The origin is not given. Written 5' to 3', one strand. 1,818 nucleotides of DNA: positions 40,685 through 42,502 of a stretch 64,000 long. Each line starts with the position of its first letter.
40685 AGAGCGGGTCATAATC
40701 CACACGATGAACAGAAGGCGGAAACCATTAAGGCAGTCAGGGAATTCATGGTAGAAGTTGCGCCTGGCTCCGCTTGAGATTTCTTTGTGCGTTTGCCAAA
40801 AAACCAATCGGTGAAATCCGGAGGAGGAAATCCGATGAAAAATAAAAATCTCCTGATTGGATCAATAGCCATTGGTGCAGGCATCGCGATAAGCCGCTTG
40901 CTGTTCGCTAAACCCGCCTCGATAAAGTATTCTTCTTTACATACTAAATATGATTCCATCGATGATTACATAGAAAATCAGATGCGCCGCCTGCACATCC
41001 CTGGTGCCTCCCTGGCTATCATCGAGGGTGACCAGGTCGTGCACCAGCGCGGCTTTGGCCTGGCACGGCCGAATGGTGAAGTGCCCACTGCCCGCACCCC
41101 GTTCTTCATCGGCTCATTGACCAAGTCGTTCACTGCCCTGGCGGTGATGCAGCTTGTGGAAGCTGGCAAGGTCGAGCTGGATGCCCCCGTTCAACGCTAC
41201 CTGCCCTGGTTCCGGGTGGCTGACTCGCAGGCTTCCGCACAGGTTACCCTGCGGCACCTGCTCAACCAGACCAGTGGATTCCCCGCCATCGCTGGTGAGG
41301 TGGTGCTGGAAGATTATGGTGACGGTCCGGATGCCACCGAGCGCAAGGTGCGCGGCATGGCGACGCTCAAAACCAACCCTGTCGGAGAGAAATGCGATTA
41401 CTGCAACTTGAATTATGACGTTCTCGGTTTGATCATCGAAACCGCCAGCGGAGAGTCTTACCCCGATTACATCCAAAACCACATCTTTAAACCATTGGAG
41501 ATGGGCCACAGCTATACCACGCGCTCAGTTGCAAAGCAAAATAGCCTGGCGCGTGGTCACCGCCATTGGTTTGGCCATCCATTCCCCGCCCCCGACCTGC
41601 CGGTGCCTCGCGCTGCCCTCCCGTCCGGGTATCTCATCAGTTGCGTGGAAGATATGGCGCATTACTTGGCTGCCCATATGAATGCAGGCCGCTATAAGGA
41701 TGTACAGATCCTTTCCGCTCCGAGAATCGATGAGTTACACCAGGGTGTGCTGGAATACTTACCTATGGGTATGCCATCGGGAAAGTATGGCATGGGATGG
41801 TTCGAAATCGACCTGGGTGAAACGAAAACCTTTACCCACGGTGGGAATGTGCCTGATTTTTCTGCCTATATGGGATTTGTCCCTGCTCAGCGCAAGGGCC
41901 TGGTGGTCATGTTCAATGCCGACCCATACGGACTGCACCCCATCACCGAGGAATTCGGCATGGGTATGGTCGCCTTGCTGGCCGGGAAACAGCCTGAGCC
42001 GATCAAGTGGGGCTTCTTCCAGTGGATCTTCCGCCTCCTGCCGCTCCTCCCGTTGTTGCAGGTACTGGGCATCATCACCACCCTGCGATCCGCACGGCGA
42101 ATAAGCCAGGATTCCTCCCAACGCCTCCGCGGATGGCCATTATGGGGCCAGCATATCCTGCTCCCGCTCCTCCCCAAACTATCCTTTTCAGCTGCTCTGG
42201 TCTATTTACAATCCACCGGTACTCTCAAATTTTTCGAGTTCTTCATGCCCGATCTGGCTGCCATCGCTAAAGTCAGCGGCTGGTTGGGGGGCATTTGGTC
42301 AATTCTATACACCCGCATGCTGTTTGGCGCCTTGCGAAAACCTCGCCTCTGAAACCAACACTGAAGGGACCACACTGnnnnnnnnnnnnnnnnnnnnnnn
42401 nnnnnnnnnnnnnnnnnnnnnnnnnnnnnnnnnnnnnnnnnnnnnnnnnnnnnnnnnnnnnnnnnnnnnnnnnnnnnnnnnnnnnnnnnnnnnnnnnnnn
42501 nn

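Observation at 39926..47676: Seven-gene operon: three peptidase-type hydrolases, a GSA-aminomutase-like PLP enzyme, two E2-type acyltransferases and an ANT(6)-like nucleotidyltransferase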

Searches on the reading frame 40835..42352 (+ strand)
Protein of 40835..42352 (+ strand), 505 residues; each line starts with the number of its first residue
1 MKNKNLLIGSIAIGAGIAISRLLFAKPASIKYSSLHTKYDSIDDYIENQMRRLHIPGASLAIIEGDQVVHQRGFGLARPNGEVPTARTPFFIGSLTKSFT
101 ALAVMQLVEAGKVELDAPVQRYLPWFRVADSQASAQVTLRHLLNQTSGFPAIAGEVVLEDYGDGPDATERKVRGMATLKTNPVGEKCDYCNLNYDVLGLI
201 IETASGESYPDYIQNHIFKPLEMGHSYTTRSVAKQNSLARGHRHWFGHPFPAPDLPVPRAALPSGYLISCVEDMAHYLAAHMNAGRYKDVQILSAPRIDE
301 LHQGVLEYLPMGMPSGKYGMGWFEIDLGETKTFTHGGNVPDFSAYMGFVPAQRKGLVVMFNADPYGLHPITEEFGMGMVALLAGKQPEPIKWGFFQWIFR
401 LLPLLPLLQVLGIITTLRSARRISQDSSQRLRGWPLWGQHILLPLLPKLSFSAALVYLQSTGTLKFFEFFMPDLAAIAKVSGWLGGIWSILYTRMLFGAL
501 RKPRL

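Call 4: search_protein_families(library=pfam, proteins=[window:40835-42352:+], max_evalue=0.01)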
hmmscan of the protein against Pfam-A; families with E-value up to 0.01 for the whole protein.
window:40835-42352:+ (505 aa): 1 family
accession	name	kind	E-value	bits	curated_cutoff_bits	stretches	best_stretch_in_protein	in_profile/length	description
PF00144.29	Beta-lactamase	-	1.4e-65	222.1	27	1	42-364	1-312/329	Beta-lactamase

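Call 5: search_protein_families(library=ncbifam, proteins=[window:40835-42352:+], max_evalue=0.01)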
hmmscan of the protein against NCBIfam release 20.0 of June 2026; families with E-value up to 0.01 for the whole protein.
window:40835-42352:+ (505 aa): 48 families (the best 25 are shown)
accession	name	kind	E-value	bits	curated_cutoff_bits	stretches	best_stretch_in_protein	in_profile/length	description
NF007943.0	PRK10662.1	equivalog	2.7e-27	95.4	266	1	34-362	29-356/380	D-alanyl-D-alanine-carboxypeptidase/endopeptidase AmpH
NF033085.1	bla_class_C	equivalog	2.7e-22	79.1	415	1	41-289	7-242/356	class C beta-lactamase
NF002968.0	PRK03642.1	equivalog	4.9e-18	65.2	385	1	26-226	29-240/432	penicillin binding protein PBP4B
NF033569.1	blaLHK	exception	5.5e-18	65.1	850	1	41-290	40-276/390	LHK family class C beta-lactamase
NF041663.1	ampC_Sliq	exception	5.4e-17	61.8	860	1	34-284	19-256/378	cephalosporin-hydrolyzing class C beta-lactamase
NF045671.1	blaPNC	exception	9.6e-16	57.6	750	1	42-242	49-240/401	PNC family class C beta-lactamase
NF000397.2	blaACC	exception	1e-15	57.7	850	1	39-239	31-221/385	ACC family cephalosporin-hydrolyzing class C beta-lactamase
NF009622.0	PRK13128.1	equivalog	1.6e-15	56.6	443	1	40-230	7-194/518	D-aminopeptidase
NF050810.1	blaCHC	exception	2.9e-15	56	780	1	40-282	29-257/387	CHC family extended-spectrum class C beta-lactamase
NF052559.1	MthAcHydAcmB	equivalog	3.3e-15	55.7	550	1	44-309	12-297/391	methyl acetate hydrolase AcmB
NF000423.2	blaSRT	exception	4.2e-15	55.8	860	1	37-244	23-220/378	SRT/SST family class C beta-lactamase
NF033159.0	blaPAC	exception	1.5e-14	53.6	850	1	41-242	30-221/380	PAC family class C beta-lactamase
NF041662.1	ampC_Kaer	exception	1.6e-14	53.4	825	1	41-290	31-266/381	AmpC-Kaer family extended-spectrum class C beta-lactamase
NF038069.1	blaIDC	exception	4.1e-14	52.2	850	1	41-243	41-234/395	IDC family class C beta-lactamase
NF012173.1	CMY2-MIR-ACT-EC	exception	6e-14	51.6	680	1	40-290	30-266/380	CMY2/MIR/ACT/EC family class C beta-lactamase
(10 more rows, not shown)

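Call 36: search_solved_structures(query=window:40835-42352:+, max_evalue=1e-10)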
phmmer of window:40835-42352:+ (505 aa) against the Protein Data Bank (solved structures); distinct sequences matched with E-value up to 1e-10: 52.
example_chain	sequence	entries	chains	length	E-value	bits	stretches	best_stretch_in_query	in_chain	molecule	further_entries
7spn_A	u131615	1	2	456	5.9e-44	153.6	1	41-389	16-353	IS11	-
2qmi_A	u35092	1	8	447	3.9e-41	144.3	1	42-426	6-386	Pbp related beta-lactamase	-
4gdn_A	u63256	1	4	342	2.7e-39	138.2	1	39-364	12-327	Protein flp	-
4y7p_A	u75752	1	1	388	1.6e-27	99.4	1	40-361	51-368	Alkaline D-peptidase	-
3o3v_A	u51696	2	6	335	1.7e-24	89.4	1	45-362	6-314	beta-lactamase | ClbP peptidase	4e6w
4e6x_A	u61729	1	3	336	1.7e-24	89.4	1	45-362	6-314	ClbP peptidase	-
7mdc_A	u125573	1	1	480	2.9e-24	88.6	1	42-363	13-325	Beta-lactamase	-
7ul6_A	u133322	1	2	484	2.9e-24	88.6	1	42-363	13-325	Beta-lactamase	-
7mde_A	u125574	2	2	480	7.5e-24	87.2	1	42-363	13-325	Beta-lactamase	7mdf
9sn1_A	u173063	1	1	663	2.8e-19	72.2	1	75-329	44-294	Beta-lactamase family protein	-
9s7k_A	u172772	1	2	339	3.2e-19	72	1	53-358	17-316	D-alanyl-D-alanine carboxypeptidase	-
1sde_A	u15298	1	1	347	5.9e-18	67.8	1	55-345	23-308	D-alanyl-D-alanine carboxypeptidase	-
1cef_A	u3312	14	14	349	6e-18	67.8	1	55-345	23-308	D-ALANYL-D-ALANINE CARBOXYPEPTIDASE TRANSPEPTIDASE | D-ALANYL-D-ALANINE CARBOXYPEPTIDASE | D-alanyl-D-alanine carboxypeptidase precursor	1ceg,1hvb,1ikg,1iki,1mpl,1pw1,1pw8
6k8x_A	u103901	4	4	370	1.2e-16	63.5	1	39-241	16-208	Beta-lactamase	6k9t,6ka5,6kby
3ozh_A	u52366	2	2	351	2e-16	62.8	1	41-360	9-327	beta-lactamase/D-alanine carboxypeptidase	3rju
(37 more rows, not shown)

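Call 40: find_homologous_proteins(query=window:40835-42352:+, max_evalue=1e-20)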
Query window:40835-42352:+ (505 aa): 3745 proteins with E <= 1e-20 among 8000 candidates; the best 120 are listed.
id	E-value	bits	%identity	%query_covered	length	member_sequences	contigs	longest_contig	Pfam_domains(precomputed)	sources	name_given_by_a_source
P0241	0.0e+0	1168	100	100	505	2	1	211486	PF00144.30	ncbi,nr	ncbi:MAG: hypothetical protein C3F13_01085 [Anaerolineales bacterium]|nr:MAG: hypothetical protein C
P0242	5.3e-278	941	79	99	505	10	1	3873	PF00144.30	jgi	jgi:CubicO group peptidase (beta-lactamase class C family)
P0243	1.7e-237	807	81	84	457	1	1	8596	PF00144.30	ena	-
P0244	6.4e-221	752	64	100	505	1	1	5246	PF00144.30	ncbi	-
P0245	1.4e-220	751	64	99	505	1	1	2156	PF00144.30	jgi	jgi:CubicO group peptidase (beta-lactamase class C family)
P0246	1.9e-220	751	65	100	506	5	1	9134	PF00144.30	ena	-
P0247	6.3e-219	746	64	100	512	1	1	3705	PF00144.30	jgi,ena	-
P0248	2.6e-218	744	65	99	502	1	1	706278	PF00144.30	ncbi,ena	-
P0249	8.5e-218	742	64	100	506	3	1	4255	PF00144.30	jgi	jgi:CubicO group peptidase (beta-lactamase class C family)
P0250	1.1e-217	742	63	100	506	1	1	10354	PF00144.30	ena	-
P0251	1.6e-217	741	64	100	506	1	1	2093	PF00144.30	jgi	jgi:CubicO group peptidase (beta-lactamase class C family)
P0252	3.3e-217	740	63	100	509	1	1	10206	PF00144.30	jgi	jgi:CubicO group peptidase (beta-lactamase class C family)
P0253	3.5e-217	740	63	100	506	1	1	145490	PF00144.30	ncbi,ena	-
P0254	7.6e-217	739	64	99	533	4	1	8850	PF00144.30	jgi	jgi:CubicO group peptidase (beta-lactamase class C family)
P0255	3.5e-216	737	64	100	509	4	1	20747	PF00144.30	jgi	jgi:CubicO group peptidase (beta-lactamase class C family)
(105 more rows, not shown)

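Call 49: predict_structure(alignment_id=A2)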
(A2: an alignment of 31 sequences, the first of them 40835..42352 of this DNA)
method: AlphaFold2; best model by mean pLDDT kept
length: 505 residues; sequences in the alignment: 31
mean_pLDDT: 71.3   pTM: 0.70
mean pLDDT of the five models: 71.3, 67.2, 65.7, 64.6, 54.7
residues with pLDDT >= 90: 97; 70-90: 179; 50-70: 160; < 50: 69
segments of 3 or more residues with pLDDT < 50: 1-5, 24-36, 75-88, 186-189, 239-261
pLDDT, mean of each block of 10 residues (from residue 1): 49 66 44 52 88 76 89 55 48 67 96 93 78 79 67 55 64 61 49 80 90 91 75 56 36 41 58 89 92 95 82 78 88 78 82 90 60 87 87 63 75 74 65 57 70 79 59 75 82 70 51
secondary structure, 60 per line:
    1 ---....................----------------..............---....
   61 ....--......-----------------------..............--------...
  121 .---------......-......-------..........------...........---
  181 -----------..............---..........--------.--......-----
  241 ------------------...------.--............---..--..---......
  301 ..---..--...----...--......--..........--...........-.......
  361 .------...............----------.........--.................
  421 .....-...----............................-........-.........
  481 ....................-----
elements in order: H4-23 H40-53 E57-64 E67-72 H96-109 H131-136 H139-143 H151-160 H167-177 H192-205 H209-218 H230-235 H271-282 H295-302 E317-319 E322-327 E330-339 E342-349 E354-361 H368-382 H393-401 H404-425 H434-461 H463-470 H472-500

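Call 53: fold_search(model_id=the predicted structure, library=pdb)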
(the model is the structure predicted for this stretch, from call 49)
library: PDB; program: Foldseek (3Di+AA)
matches with E <= 10: 763; with E <= 0.001: 366
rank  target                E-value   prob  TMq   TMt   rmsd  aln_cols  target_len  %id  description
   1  2qmi_C                2.2e-20  1.00  0.56  0.63   4.9       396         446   27  Structure of the octameric penicillin-binding protein homologue from Pyrococcus abyssi (released 2008-07-22)
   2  2qmi_A                7.3e-20  1.00  0.55  0.62   4.7       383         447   28  Structure of the octameric penicillin-binding protein homologue from Pyrococcus abyssi (released 2008-07-22)
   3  7spn_A                7.0e-18  1.00  0.57  0.63   5.3       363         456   31  Crystal structure of IS11, a thermophilic esterase (released 2022-08-24)
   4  7spn_B                1.0e-16  1.00  0.57  0.63   4.8       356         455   32  Crystal structure of IS11, a thermophilic esterase (released 2022-08-24)
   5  7mdf                  1.4e-16  1.00  0.60  0.66   7.4       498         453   19  Full-length S95A ClbP bound to N-acyl-D-asparagine analog (released 2022-09-28)
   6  7mde                  2.0e-16  1.00  0.59  0.66   7.5       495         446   18  Full-length S95A ClbP (released 2022-09-28)
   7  4gdn_A                2.5e-16  1.00  0.51  0.74   5.8       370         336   25  Structure of FmtA-like protein (released 2012-10-03)
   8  7mdc                  3.7e-16  1.00  0.58  0.66   7.8       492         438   18  Full-length wildtype ClbP inhibited by hexanoyl-D-asparagine boronic acid (released 2022-09-28)
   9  9sn1                  3.9e-16  1.00  0.54  0.42   5.3       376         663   21  Lip3 DL-peptidase in the apo-state (released 2026-02-18)
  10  4gdn_C                1.8e-15  1.00  0.49  0.72   5.8       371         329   26  Structure of FmtA-like protein (released 2012-10-03)
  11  6kjr                  3.8e-15  1.00  0.51  0.69   5.6       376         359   22  Functional and structural insights into the unusual oxyanion hole-like geometry in macrolactin acyltransferase selective (released 2020-07-29)
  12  4gdn_D                3.8e-15  1.00  0.49  0.71   5.9       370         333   25  Structure of FmtA-like protein (released 2012-10-03)
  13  7ul6_A                6.2e-15  1.00  0.60  0.68   6.7       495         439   19  CryoEM structure of full-length dimeric ClbP (released 2022-09-28)
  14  1ikg                  1.1e-14  1.00  0.50  0.70   5.8       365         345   22  MICHAELIS COMPLEX OF STREPTOMYCES R61 DD-PEPTIDASE WITH A SPECIFIC PEPTIDOGLYCAN SUBSTRATE FRAGMENT (released 2002-09-11)
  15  1hvb                  1.4e-14  1.00  0.49  0.69   6.3       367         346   22  CRYSTAL STRUCTURE OF STREPTOMYCES R61 DD-PEPTIDASE COMPLEXED WITH A NOVEL CEPHALOSPORIN ANALOG OF CELL WALL PEPTIDOGLYCA (released 2001-02-07)
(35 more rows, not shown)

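Call 67: search_protein_families(library=padloc, proteins=[window:40835-42352:+], max_evalue=0.00001)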
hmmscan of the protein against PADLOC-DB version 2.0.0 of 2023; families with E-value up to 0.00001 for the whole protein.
window:40835-42352:+ (505 aa): 0 families
